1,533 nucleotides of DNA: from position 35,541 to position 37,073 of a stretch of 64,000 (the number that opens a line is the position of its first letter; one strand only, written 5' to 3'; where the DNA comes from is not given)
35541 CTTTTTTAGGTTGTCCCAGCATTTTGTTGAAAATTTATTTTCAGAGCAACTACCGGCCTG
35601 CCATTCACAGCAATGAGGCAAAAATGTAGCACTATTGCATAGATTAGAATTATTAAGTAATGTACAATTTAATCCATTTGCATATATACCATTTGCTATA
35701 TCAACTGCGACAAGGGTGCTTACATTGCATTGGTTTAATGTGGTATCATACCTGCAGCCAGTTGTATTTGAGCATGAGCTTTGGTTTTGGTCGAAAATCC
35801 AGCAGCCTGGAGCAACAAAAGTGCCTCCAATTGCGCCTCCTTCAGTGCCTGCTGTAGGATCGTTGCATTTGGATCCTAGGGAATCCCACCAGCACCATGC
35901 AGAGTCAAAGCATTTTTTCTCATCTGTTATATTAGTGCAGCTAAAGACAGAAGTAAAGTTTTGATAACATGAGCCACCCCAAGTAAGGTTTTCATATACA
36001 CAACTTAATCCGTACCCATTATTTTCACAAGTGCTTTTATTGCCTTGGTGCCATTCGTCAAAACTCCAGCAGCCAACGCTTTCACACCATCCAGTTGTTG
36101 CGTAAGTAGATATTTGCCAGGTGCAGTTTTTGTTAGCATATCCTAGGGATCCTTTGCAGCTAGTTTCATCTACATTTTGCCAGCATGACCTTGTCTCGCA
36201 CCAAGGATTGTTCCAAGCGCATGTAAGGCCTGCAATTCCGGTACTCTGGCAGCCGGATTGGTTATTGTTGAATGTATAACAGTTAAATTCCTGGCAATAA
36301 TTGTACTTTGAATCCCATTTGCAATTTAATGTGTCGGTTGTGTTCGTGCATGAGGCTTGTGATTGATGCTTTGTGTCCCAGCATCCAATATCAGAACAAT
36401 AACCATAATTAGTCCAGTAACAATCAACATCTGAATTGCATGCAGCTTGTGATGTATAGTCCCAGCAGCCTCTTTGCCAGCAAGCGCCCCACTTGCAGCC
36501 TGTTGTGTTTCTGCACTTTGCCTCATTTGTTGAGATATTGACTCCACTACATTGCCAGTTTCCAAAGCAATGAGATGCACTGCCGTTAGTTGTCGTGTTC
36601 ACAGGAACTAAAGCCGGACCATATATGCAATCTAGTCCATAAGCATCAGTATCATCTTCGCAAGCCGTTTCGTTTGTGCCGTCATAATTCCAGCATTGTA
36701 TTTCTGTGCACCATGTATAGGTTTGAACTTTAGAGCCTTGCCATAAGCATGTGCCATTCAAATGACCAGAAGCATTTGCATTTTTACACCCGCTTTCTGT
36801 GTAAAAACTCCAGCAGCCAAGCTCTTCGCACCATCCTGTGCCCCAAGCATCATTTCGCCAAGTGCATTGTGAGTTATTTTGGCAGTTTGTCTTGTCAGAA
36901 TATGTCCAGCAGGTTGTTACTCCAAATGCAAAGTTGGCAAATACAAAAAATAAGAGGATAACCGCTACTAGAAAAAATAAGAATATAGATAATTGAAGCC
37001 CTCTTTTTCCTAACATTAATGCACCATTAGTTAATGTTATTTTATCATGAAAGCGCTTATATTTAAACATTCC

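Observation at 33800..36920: Apparently novel CxW-type cysteine/tryptophan repeat module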

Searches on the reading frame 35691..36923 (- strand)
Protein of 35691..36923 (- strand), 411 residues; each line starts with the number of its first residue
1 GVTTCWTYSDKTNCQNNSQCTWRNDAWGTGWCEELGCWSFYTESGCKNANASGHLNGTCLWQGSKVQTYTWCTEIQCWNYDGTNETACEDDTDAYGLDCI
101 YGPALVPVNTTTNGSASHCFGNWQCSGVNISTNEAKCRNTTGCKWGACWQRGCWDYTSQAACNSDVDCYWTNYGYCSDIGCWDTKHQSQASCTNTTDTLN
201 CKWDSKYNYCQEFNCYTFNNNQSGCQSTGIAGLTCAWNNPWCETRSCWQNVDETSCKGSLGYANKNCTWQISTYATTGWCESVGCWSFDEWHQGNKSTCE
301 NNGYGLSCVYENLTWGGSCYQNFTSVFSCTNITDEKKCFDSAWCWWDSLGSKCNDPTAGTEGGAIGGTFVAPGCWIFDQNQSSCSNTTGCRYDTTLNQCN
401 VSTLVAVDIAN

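Call 29: search_protein_families(library=pfam, proteins=[window:35691-36923:-], max_evalue=10)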
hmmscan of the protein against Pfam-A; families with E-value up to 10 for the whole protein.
window:35691-36923:- (411 aa): 0 families

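Call 30: predict_structure(alignment_id=A1)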
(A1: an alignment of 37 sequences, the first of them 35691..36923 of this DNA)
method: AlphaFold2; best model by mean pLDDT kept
length: 411 residues; sequences in the alignment: 37
mean_pLDDT: 80.0   pTM: 0.52
mean pLDDT of the five models: 80.0, 79.9, 77.3, 76.4, 74.6
residues with pLDDT >= 90: 122; 70-90: 215; 50-70: 39; < 50: 35
segments of 3 or more residues with pLDDT < 50: 108-114, 358-374, 405-411
pLDDT, mean of each block of 10 residues (from residue 1): 71 89 78 83 84 71 81 91 92 88 65 66 77 87 90 92 91 92 86 78 91 90 90 87 89 90 85 77 90 93 91 90 72 73 74 65 38 53 69 80 47 27
secondary structure, 60 per line:
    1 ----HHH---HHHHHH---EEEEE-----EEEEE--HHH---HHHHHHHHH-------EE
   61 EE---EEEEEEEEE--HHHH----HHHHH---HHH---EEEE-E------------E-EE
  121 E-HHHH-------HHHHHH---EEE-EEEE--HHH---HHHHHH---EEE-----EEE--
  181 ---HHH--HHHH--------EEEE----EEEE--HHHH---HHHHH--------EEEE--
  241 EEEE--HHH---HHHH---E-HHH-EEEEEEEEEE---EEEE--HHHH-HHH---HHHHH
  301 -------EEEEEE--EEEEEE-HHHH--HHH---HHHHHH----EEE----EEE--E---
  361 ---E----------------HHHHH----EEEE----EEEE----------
elements in order: H11-16 E20-24 E30-34 H43-51 E59-62 E66-74 H77-80 H85-89 E99-102 E119-121 H123-126 H134-139 E143-145 E147-150 H159-164 E168-170 E176-178 H189-192 E201-204 E209-212 H215-218 H222-226 E235-238 E241-244 H253-256 E266-275 E279-282 H285-288 H296-300 E308-313 E316-321 H323-326 H335-340 E345-347 E352-354 H381-385 E390-393 E398-401

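Call 32: fold_search(model_id=the predicted structure, library=pdb)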
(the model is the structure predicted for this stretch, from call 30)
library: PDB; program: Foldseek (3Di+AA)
matches with E <= 10: 93; with E <= 0.001: 0
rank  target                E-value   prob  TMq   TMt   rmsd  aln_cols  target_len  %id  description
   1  9mqx_E                2.7e+00  0.02  0.08  0.15  14.4       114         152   16  Electron-bifurcating Tungstopyranopterin-containing aldehyde oxidoreductase with NADH (released 2025-07-16)
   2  7y6d_A                3.5e+00  0.02  0.06  0.03  15.2        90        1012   11  Cryo-EM structure of SARS-CoV-2 Delta variant spike proteins on intact virions: 3 Closed RBD (released 2023-06-07)
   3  7uz7_A                3.5e+00  0.02  0.06  0.02  15.1        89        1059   11  Structure of the SARS-CoV-2 S 6P trimer in complex with the mouse antibody Fab fragment, M8a-31 (released 2022-12-07)
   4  7l2e_A                3.5e+00  0.02  0.06  0.03  15.3        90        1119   11  Cryo-EM structure of NTD-directed neutralizing antibody 4-18 in complex with prefusion SARS-CoV-2 spike glycoprotein (released 2021-03-24)
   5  6xf6_B                4.2e+00  0.02  0.06  0.03  15.3        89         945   11  Cryo-EM structure of a biotinylated SARS-CoV-2 spike probe in the prefusion state (1 RBD up) (released 2020-09-02)
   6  9css_A                4.4e+00  0.01  0.06  0.02  15.2        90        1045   11  Cryo-EM structure of SARS-CoV-2 spike protein Ecto-domain with internal tag, 1UP RBD conformation (released 2025-03-05)
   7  6zoz_A                4.4e+00  0.01  0.06  0.02  15.1        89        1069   11  Structure of Disulphide-stabilized SARS-CoV-2 Spike Protein Trimer (x1 disulphide-bond mutant, S383C, D985C, K986P, V9 (released 2020-07-22)
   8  6zoz_C                4.4e+00  0.01  0.06  0.02  15.1        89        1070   11  Structure of Disulphide-stabilized SARS-CoV-2 Spike Protein Trimer (x1 disulphide-bond mutant, S383C, D985C, K986P, V9 (released 2020-07-22)
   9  7sb4_B                4.4e+00  0.01  0.06  0.02  17.3        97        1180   12  Structure of OC43 spike in complex with polyclonal Fab2 (Donor 1412) (released 2022-05-04)
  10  1wdj_A                4.7e+00  0.07  0.07  0.15  10.0        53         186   17  Crystal structure of TT1808 from Thermus thermophilus HB8 (released 2004-11-17)
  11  7qcd_F                4.7e+00  0.05  0.06  0.09   9.5        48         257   12  CryoEM structure of the Smc5/6-holocomplex (composite structure) (released 2022-09-21)
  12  7sb4_A                4.7e+00  0.01  0.05  0.02  17.5        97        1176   13  Structure of OC43 spike in complex with polyclonal Fab2 (Donor 1412) (released 2022-05-04)
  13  8y8c_C                4.7e+00  0.01  0.06  0.03  17.1       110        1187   13  Structure of HCoV-HKU1C spike in the inactive-closed conformation (released 2024-07-17)
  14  5hft_B                4.7e+00  0.01  0.05  0.10  18.4        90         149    9  Crystal structure of HpxW (released 2016-06-29)
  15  3zvu_A                4.7e+00  0.01  0.04  0.08  15.2        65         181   18  Structure of the PYR1 His60Pro mutant in complex with the HAB1 phosphatase and Abscisic acid (released 2012-06-13)
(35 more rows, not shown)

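Call 38: search_solved_structures(query=A1, max_evalue=10, show_alignments=3)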
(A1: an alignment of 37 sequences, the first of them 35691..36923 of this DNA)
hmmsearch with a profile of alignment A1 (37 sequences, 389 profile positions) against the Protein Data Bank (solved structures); distinct sequences matched with E-value up to 10: 0.

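Call 96: fold_search(model_id=the predicted structure, library=viral)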
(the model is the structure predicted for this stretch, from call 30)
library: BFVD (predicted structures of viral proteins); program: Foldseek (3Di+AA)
matches with E <= 10: 122; with E <= 0.001: 0
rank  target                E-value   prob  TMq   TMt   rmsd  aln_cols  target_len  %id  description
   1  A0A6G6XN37            1.7e-01  0.38  0.09  0.12  12.7        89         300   22  (no name in the UniProt tables at hand)
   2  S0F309                2.2e-01  0.04  0.08  0.06  24.4       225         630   13  Uncharacterized protein [Stenotrophomonas phage SMA6]
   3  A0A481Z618            2.3e-01  0.07  0.10  0.07  20.1       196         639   16  Transmembrane protein [Pithovirus LCPAC201]
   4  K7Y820                2.8e-01  0.05  0.08  0.13  21.0       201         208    9  EGF-like domain-containing protein [Megavirus courdo11]
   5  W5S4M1                3.2e-01  0.96  0.09  0.30   2.8        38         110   29  Uncharacterized protein [Pithovirus sibericum]
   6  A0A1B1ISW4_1          8.6e-01  0.06  0.08  0.05  12.5       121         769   18  (no name in the UniProt tables at hand)
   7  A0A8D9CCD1            8.6e-01  0.01  0.08  0.05  30.5       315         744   13  Capsid decoration protein [uncultured marine phage]
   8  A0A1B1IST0            9.2e-01  0.02  0.11  0.07  22.7       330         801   16  (no name in the UniProt tables at hand)
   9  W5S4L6                9.8e-01  0.93  0.08  0.22   2.1        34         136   26  Transmembrane protein [Pithovirus sibericum]
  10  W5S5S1                1.2e+00  0.80  0.08  0.27   1.5        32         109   19  Transmembrane protein [Pithovirus sibericum]
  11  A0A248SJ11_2          1.3e+00  0.01  0.07  0.05  24.8       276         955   10  (no name in the UniProt tables at hand)
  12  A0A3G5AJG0            1.5e+00  0.05  0.08  0.13  13.8       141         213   16  Uncharacterized protein [Satyrvirus sp.]
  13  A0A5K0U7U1            1.6e+00  0.11  0.06  0.07   4.9        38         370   21  Lipase-like C-terminal domain-containing protein [Yasminevirus sp. GU-2018]
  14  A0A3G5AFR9            1.8e+00  0.03  0.09  0.13  14.4       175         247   14  Uncharacterized protein [Solivirus sp.]
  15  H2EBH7                2.0e+00  0.75  0.07  0.03   0.8        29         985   24  Putative early transcription factor large subunit [Megavirus courdo7]
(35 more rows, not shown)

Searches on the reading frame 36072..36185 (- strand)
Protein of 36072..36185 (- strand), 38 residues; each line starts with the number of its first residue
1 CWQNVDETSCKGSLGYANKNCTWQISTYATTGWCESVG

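Call 45: search_solved_structures(query=A2, max_evalue=10, show_alignments=5)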
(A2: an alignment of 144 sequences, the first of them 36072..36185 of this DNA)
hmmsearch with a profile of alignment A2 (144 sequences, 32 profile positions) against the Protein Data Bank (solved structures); distinct sequences matched with E-value up to 10: 1.
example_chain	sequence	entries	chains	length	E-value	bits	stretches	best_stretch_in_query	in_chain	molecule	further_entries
5m4t_A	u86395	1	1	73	1.8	11.9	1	5-29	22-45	Variant surface glycoprotein MITAT 1.1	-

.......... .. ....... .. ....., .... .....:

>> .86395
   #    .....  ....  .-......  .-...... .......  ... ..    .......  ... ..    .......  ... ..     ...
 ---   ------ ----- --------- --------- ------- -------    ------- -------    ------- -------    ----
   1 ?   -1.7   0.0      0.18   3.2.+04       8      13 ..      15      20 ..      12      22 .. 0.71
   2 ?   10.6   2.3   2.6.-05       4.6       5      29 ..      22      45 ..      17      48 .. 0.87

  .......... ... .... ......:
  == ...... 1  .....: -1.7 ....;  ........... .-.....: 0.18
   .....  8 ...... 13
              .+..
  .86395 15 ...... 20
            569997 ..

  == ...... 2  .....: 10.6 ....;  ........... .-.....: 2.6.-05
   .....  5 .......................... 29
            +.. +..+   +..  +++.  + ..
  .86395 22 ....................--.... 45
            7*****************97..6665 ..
